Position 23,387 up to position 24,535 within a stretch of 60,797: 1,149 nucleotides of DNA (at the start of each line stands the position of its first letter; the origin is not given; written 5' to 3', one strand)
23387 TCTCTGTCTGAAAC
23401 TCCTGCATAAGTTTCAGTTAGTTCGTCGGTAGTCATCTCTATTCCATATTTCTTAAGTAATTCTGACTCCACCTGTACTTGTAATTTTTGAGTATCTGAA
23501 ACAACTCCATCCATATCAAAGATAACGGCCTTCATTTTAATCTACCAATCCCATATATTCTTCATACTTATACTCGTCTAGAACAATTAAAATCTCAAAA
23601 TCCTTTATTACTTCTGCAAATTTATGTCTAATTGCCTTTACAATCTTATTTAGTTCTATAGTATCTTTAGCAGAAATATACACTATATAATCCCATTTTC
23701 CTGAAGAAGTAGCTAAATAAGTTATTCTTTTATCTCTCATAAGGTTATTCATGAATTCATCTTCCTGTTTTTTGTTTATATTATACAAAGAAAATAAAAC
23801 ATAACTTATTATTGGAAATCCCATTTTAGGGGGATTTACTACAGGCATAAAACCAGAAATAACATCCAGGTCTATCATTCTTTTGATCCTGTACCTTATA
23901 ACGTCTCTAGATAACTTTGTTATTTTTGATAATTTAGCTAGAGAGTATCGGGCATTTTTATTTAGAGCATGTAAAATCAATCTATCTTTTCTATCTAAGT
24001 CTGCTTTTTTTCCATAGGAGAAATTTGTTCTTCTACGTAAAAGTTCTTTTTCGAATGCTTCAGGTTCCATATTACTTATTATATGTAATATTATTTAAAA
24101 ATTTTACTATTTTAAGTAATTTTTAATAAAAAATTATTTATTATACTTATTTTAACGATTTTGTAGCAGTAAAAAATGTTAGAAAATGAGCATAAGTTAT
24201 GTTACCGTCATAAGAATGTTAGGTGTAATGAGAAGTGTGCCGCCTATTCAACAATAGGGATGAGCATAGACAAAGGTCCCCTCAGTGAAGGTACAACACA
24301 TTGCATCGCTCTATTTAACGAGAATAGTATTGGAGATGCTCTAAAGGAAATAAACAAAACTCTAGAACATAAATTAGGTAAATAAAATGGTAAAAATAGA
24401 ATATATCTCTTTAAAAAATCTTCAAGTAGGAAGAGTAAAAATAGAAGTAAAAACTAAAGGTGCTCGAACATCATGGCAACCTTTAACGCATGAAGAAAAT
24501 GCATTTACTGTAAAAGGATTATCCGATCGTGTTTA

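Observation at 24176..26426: Seven-gene operon of small proteins containing two unrelated families, each triplicated in tandem (A-A-A-B-B-B)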

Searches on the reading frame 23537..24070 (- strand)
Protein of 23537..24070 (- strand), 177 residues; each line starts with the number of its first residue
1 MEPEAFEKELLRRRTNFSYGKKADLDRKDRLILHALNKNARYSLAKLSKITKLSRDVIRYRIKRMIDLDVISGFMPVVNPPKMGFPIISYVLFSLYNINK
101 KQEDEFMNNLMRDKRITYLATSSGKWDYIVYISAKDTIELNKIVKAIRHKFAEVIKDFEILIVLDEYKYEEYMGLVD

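Call 26: search_protein_families(library=pfam, max_evalue=0.001, proteins=[window:23537-24070:-])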
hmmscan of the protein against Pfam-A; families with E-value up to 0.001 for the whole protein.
window:23537-24070:- (177 aa): 3 families
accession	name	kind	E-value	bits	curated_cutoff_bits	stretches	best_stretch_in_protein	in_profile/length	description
PF13404.12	HTH_AsnC-type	-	1e-10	41.7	27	1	25-65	1-41/42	AsnC-type helix-turn-helix domain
PF13412.12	HTH_24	-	5.9e-09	35.8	21.9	1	25-71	1-47/48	Winged helix-turn-helix DNA-binding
PF01037.27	AsnC_trans_reg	-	0.00019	21.7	25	1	100-148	7-57/73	Lrp/AsnC ligand binding domain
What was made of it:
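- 23537..24070 (-): Lrp/AsnC-type transcription regulator (177 aa), divergent from the operon. Pfam HTH_AsnC-type 1e-10, HTH_24 6e-9, AsnC_trans_reg 2e-4 (call 26).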

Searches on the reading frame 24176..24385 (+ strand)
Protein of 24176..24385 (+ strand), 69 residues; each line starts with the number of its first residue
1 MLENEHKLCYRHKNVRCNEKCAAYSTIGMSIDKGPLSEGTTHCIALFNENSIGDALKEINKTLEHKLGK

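Call 3: search_protein_families(library=pfam, max_evalue=1, proteins=[window:24176-24385:+])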
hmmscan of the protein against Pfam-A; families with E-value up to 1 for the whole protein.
window:24176-24385:+ (69 aa): 0 families

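Call 4: search_protein_families(library=ncbifam, max_evalue=1, proteins=[window:24176-24385:+])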
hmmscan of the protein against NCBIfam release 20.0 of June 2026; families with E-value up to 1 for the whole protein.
window:24176-24385:+ (69 aa): 0 families

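Call 14: search_protein_families(library=phrogs, max_evalue=1, proteins=[window:24176-24385:+])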
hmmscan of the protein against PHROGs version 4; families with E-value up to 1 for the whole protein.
window:24176-24385:+ (69 aa): 0 families

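Call 15: search_protein_families(library=padloc, max_evalue=1, proteins=[window:24176-24385:+])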
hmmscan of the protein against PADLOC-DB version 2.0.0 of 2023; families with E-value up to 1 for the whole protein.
window:24176-24385:+ (69 aa): 0 families

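Call 69: find_homologous_proteins(query=window:24176-24385:+, max_evalue=0.1)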
Query window:24176-24385:+ (69 aa): 1 proteins with E <= 0.1 among 1 candidates.
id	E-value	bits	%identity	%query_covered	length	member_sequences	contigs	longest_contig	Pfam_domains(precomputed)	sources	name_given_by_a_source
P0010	3.6e-40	152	100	100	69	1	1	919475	-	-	-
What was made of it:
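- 24176..24385 (+): 69-aa ORF with 4 Cys and 4 His; a singleton that is absent from the relative; doubtful or recently acquired accessory gene. Only a self-hit in 5.8 billion proteins (call 69).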
